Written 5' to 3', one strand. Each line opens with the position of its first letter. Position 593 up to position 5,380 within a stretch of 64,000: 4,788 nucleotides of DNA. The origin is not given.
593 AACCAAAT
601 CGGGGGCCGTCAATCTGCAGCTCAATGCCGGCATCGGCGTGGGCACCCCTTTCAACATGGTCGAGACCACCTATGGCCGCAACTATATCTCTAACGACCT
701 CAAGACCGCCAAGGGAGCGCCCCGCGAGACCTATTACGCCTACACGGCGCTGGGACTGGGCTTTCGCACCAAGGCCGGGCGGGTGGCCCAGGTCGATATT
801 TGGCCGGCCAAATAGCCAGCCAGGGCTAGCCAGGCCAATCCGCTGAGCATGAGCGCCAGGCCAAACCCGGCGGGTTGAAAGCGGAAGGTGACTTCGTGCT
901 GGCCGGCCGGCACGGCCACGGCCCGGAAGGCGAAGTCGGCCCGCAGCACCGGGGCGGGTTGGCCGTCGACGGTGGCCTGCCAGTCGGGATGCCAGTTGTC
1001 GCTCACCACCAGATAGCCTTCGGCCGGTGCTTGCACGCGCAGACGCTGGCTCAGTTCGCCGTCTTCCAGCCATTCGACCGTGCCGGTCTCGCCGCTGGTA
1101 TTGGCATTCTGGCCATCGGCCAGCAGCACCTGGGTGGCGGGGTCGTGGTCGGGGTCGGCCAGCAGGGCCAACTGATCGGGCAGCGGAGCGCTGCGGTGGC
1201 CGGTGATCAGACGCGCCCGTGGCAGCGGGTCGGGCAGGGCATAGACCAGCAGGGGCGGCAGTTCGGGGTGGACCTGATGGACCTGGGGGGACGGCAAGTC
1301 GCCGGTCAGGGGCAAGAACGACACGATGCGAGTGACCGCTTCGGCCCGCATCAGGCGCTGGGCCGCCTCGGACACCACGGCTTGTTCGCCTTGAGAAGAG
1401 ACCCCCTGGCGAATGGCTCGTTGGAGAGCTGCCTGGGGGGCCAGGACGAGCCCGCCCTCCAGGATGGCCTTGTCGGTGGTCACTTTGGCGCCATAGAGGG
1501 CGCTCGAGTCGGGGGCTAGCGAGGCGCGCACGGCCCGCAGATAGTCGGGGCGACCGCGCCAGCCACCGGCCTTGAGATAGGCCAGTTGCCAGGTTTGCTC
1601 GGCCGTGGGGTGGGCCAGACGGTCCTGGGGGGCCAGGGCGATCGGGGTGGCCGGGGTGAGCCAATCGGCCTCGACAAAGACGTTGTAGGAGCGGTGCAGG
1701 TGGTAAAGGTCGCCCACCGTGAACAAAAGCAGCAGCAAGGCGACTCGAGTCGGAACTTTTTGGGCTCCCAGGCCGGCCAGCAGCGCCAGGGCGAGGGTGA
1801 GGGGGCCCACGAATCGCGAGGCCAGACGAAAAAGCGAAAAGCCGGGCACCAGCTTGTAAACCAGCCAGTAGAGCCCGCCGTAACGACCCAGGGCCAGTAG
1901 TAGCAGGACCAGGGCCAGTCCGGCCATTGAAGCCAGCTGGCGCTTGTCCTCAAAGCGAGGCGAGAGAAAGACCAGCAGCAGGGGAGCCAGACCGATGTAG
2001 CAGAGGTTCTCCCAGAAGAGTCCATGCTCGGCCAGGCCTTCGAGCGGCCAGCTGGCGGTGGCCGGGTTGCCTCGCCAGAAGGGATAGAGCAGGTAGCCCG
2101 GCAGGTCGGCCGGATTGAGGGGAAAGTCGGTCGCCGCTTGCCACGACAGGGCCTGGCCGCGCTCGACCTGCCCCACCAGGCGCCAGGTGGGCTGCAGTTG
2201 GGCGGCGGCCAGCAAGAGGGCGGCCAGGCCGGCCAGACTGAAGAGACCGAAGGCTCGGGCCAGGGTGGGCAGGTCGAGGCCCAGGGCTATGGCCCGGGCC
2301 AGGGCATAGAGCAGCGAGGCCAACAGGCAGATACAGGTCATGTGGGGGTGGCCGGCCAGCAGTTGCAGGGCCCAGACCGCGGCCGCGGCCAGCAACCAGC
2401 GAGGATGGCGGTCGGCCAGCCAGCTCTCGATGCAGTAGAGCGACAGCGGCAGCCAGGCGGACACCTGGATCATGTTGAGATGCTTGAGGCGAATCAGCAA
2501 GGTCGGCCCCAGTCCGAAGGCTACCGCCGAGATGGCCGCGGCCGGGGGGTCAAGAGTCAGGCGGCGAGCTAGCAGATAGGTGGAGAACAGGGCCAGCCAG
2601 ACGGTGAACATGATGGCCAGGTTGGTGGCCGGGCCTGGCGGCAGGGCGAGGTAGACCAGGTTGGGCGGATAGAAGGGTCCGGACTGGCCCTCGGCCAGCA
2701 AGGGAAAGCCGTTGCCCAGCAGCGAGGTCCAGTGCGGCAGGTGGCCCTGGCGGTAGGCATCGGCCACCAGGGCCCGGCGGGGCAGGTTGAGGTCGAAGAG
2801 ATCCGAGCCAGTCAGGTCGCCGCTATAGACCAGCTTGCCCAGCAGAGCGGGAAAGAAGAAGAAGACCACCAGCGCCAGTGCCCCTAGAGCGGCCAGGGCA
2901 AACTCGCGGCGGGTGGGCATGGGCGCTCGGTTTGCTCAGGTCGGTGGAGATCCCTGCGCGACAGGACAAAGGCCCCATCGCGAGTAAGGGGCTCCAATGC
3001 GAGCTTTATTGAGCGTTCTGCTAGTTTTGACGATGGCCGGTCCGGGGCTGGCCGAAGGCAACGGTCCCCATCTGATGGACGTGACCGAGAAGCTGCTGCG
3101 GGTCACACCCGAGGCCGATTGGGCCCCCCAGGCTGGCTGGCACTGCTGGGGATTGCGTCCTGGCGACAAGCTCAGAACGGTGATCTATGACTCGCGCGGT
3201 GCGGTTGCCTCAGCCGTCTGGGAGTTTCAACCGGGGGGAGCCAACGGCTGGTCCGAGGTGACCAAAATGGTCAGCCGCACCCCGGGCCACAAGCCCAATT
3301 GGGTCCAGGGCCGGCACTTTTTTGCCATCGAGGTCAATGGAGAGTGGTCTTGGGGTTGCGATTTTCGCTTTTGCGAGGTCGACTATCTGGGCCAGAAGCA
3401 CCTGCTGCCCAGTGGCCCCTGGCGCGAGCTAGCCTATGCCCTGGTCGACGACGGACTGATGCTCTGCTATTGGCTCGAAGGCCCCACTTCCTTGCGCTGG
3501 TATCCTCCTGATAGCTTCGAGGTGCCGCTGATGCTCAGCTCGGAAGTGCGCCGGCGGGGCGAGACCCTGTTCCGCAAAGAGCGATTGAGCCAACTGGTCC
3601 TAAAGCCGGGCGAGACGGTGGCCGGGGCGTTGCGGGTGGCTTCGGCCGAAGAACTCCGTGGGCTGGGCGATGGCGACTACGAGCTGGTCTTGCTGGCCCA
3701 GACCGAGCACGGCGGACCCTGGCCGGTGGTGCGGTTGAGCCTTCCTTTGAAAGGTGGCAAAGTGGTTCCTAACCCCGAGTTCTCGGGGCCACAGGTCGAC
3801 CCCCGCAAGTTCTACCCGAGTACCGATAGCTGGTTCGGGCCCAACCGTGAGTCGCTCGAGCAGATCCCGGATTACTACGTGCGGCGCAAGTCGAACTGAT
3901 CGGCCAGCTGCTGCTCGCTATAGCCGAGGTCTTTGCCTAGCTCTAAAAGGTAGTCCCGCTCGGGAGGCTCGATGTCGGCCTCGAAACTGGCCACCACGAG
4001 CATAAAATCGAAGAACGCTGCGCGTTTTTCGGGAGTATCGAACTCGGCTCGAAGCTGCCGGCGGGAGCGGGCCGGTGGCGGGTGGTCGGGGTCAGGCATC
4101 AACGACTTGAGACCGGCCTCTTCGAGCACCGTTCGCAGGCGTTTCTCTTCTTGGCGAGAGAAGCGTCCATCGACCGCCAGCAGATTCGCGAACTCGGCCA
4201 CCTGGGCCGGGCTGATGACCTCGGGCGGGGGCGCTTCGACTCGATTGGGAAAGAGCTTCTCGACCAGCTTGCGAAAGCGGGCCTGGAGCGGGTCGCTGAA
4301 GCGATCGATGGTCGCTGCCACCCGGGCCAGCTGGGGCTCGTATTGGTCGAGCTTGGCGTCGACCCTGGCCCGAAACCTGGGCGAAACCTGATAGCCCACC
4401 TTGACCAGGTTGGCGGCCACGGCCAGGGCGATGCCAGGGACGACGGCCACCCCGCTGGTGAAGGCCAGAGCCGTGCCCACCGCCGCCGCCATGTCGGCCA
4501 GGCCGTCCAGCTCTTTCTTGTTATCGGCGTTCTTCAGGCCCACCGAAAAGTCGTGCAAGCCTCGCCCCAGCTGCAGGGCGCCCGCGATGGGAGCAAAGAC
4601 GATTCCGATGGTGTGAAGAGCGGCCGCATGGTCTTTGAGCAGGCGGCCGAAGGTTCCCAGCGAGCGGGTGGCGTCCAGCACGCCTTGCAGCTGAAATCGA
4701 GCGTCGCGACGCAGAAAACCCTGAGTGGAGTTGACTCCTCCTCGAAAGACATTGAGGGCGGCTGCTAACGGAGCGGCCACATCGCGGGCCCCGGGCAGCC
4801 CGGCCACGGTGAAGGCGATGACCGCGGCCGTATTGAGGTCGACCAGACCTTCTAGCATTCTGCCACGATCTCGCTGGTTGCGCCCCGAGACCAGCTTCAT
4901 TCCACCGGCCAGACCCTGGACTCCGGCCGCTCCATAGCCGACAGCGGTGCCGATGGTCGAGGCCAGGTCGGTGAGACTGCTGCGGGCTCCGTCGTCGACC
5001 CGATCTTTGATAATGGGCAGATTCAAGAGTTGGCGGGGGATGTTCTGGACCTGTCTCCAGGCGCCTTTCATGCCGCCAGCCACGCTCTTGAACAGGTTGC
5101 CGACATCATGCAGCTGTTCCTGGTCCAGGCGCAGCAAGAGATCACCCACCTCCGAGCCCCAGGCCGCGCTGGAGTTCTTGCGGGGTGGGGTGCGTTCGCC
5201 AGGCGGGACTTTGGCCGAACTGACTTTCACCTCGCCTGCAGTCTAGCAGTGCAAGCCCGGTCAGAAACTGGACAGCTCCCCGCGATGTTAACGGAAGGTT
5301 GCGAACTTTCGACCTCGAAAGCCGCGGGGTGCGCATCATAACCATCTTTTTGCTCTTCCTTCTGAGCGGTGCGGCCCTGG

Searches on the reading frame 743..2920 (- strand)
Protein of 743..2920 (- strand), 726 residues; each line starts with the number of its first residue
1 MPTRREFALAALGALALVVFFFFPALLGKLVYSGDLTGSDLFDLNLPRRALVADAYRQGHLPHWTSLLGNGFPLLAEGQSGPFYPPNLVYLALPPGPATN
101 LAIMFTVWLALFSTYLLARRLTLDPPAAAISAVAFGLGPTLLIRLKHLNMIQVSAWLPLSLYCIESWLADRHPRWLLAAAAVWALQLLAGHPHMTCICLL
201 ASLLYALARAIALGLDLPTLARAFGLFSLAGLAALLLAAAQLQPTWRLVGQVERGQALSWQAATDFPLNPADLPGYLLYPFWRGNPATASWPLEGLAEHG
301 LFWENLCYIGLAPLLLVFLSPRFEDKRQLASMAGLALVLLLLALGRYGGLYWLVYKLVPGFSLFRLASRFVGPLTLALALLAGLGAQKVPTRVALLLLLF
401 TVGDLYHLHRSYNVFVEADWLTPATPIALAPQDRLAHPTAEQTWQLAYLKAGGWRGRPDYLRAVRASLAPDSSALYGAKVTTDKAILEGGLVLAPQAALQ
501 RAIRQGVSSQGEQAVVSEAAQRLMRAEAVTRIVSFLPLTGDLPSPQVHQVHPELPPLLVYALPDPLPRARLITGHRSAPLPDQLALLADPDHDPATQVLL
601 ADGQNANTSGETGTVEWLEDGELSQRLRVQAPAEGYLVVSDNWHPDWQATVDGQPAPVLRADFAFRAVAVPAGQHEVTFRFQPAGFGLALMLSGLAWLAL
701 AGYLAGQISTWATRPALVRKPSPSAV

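Call 57: search_protein_families(library=pfam, proteins=[window:743-2920:-], max_evalue=0.001)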
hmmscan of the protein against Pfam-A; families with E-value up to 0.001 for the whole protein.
window:743-2920:- (726 aa): 1 family
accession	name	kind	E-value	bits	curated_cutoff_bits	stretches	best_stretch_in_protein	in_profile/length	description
PF09586.16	YfhO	-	6.3e-14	51.7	28.5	1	630-693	771-835/835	Bacterial membrane protein YfhO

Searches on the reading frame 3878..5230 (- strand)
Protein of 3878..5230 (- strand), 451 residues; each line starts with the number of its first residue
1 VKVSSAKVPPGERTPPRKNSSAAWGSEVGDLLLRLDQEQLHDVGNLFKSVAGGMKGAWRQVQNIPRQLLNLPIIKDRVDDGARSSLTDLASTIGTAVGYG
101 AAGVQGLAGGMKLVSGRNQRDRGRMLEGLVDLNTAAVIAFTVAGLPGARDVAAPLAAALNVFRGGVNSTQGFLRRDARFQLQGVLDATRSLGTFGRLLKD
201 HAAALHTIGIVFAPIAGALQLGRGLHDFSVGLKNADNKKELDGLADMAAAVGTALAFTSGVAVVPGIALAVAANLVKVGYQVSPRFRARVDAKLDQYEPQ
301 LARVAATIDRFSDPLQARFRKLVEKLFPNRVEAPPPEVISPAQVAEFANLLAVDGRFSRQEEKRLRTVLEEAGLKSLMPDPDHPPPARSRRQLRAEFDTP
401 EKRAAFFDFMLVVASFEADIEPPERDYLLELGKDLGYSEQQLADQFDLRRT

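Call 57: search_protein_families(library=pfam, proteins=[window:3878-5230:-], max_evalue=0.001)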
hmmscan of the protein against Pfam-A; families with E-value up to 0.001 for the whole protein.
window:3878-5230:- (451 aa): 1 family
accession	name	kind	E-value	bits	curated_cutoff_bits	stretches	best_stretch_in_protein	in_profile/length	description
PF05099.18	TerB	-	0.00033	21.4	24.4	0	391-442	63-113/118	Tellurite resistance protein TerB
